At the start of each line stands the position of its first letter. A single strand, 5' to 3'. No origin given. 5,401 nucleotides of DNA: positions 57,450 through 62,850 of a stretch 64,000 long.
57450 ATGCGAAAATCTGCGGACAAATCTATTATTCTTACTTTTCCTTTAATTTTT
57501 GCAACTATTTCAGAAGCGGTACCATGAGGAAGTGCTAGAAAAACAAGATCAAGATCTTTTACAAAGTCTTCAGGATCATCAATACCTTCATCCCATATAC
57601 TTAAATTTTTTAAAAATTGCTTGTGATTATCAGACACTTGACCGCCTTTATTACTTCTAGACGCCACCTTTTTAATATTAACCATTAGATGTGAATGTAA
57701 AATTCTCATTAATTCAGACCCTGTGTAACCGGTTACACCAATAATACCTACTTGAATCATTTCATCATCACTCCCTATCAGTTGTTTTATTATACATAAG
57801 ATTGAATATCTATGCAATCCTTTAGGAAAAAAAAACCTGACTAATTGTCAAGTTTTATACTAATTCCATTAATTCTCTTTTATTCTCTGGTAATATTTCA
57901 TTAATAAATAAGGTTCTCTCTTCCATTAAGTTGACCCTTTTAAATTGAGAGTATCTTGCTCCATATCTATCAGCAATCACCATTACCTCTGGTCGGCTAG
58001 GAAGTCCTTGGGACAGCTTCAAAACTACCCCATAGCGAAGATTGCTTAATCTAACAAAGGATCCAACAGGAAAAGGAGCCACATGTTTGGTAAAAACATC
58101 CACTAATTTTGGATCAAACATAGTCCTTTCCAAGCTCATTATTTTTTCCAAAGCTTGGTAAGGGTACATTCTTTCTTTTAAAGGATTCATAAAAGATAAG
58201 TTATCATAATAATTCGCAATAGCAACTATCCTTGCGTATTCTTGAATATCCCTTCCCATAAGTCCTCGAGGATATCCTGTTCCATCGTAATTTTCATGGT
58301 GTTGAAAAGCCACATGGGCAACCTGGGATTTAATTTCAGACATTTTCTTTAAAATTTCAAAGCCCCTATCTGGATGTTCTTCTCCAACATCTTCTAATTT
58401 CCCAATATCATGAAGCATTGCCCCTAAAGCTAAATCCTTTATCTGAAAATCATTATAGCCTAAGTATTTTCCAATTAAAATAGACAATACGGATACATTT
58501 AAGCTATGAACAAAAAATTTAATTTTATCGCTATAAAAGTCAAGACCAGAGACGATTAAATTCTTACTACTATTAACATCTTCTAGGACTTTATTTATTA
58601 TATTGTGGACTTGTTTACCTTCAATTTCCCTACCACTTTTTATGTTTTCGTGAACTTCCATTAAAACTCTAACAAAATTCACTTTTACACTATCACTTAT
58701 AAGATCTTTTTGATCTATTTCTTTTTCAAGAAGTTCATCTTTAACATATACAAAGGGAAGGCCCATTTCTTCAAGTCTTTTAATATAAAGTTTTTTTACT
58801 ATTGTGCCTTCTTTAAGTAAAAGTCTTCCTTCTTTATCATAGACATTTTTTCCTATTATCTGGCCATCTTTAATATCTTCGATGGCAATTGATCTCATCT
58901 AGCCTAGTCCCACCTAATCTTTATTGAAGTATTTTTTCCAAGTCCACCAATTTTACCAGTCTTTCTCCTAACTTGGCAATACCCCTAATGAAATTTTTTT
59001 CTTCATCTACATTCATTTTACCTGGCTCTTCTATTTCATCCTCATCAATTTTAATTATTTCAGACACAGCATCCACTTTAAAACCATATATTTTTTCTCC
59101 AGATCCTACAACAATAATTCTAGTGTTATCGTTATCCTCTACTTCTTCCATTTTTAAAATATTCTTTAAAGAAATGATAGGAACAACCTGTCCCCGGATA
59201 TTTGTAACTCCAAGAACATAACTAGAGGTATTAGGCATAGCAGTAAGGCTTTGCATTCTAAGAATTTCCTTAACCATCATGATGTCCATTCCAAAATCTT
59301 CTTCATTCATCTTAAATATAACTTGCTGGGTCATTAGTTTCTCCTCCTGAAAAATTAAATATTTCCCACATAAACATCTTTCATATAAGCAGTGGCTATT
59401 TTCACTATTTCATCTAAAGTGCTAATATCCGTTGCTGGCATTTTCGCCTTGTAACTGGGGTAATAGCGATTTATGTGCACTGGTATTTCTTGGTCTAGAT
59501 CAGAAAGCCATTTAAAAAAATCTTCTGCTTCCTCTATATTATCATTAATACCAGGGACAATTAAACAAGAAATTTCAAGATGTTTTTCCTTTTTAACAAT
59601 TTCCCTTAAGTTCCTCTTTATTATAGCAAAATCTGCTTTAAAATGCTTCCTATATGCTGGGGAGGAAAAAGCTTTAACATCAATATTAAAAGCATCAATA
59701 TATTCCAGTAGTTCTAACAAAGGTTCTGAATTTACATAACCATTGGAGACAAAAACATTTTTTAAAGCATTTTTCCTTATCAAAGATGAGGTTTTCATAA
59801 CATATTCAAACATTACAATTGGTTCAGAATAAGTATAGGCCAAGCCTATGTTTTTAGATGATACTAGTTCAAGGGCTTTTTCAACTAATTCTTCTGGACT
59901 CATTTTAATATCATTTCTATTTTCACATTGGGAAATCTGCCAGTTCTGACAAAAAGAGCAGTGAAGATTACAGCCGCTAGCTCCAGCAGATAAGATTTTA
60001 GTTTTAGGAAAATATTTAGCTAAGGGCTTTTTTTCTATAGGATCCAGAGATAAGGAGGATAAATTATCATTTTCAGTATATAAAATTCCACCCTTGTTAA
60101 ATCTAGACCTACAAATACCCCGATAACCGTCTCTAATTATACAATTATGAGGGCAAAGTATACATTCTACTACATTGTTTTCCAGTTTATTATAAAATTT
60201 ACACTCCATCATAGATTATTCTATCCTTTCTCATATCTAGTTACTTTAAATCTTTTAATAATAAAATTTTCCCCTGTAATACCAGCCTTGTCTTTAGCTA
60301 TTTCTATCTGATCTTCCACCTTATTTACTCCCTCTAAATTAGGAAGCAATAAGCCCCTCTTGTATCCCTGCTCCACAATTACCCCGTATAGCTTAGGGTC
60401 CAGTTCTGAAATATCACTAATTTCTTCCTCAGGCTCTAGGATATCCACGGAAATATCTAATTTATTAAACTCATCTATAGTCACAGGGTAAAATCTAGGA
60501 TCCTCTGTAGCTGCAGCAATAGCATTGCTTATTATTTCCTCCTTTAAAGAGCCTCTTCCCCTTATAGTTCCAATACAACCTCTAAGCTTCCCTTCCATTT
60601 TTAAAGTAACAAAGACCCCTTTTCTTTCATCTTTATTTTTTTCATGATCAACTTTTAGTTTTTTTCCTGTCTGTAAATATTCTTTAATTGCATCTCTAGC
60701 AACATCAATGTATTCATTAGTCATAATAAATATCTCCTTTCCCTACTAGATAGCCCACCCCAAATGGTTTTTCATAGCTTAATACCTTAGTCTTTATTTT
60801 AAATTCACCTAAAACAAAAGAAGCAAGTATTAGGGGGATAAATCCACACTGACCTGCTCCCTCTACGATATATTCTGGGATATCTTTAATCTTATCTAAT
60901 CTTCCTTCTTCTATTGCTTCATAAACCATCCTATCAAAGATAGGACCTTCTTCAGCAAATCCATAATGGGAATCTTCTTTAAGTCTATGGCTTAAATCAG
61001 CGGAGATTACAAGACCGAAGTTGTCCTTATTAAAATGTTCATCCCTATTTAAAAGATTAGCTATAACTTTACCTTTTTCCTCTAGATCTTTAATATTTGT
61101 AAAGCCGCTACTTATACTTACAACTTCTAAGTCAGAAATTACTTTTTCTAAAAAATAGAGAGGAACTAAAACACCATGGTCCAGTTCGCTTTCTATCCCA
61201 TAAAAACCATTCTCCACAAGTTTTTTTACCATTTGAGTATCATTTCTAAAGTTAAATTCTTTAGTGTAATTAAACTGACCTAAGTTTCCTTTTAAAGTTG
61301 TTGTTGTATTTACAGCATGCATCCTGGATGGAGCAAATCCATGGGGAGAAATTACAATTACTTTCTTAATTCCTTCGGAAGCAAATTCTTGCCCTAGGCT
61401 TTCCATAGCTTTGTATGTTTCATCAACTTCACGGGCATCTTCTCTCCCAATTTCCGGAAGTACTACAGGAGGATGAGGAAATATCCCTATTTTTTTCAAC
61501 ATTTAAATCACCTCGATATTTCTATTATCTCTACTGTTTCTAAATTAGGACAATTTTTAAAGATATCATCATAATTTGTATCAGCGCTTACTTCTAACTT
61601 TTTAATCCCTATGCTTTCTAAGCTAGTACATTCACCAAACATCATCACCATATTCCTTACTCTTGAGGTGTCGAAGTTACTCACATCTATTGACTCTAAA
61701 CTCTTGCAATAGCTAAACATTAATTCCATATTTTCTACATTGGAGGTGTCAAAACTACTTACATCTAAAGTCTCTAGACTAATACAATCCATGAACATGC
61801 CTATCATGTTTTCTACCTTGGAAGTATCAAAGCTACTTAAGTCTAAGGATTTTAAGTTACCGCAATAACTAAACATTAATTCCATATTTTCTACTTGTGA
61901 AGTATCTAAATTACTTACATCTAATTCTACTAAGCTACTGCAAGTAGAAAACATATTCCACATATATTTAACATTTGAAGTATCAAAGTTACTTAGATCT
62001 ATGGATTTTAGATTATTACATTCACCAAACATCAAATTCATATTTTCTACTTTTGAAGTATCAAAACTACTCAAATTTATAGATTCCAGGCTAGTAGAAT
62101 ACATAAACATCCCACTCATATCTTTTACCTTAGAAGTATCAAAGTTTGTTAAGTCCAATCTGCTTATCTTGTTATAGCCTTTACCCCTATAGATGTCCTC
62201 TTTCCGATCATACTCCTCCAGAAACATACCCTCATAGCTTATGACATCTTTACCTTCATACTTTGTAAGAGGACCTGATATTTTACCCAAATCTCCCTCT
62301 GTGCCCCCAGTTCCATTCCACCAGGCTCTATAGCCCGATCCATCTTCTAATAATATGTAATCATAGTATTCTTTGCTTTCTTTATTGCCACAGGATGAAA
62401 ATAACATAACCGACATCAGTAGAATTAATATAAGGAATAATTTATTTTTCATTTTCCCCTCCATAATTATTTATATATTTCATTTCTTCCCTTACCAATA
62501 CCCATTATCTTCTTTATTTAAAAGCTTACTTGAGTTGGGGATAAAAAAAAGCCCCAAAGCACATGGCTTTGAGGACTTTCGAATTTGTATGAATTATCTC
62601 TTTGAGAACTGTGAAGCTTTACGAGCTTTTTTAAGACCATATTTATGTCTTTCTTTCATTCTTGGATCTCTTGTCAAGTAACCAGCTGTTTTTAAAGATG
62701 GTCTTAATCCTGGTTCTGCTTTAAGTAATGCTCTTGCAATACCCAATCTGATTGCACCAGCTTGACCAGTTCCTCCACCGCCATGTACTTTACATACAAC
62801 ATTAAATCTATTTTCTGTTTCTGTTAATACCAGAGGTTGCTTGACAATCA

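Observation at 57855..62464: Six-gene unit coupling an AmmeMemoRadiSam-type trio to an orphan CheW, an HD-GYP phosphodiesterase and a surface LRR lipoprotein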

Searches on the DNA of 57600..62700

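Call 69: search_rna_families(source=window, start=57600, end=62700, threshold=evalue, max_evalue=1)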
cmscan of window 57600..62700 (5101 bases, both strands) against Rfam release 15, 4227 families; matches with E-value up to 1: 0.
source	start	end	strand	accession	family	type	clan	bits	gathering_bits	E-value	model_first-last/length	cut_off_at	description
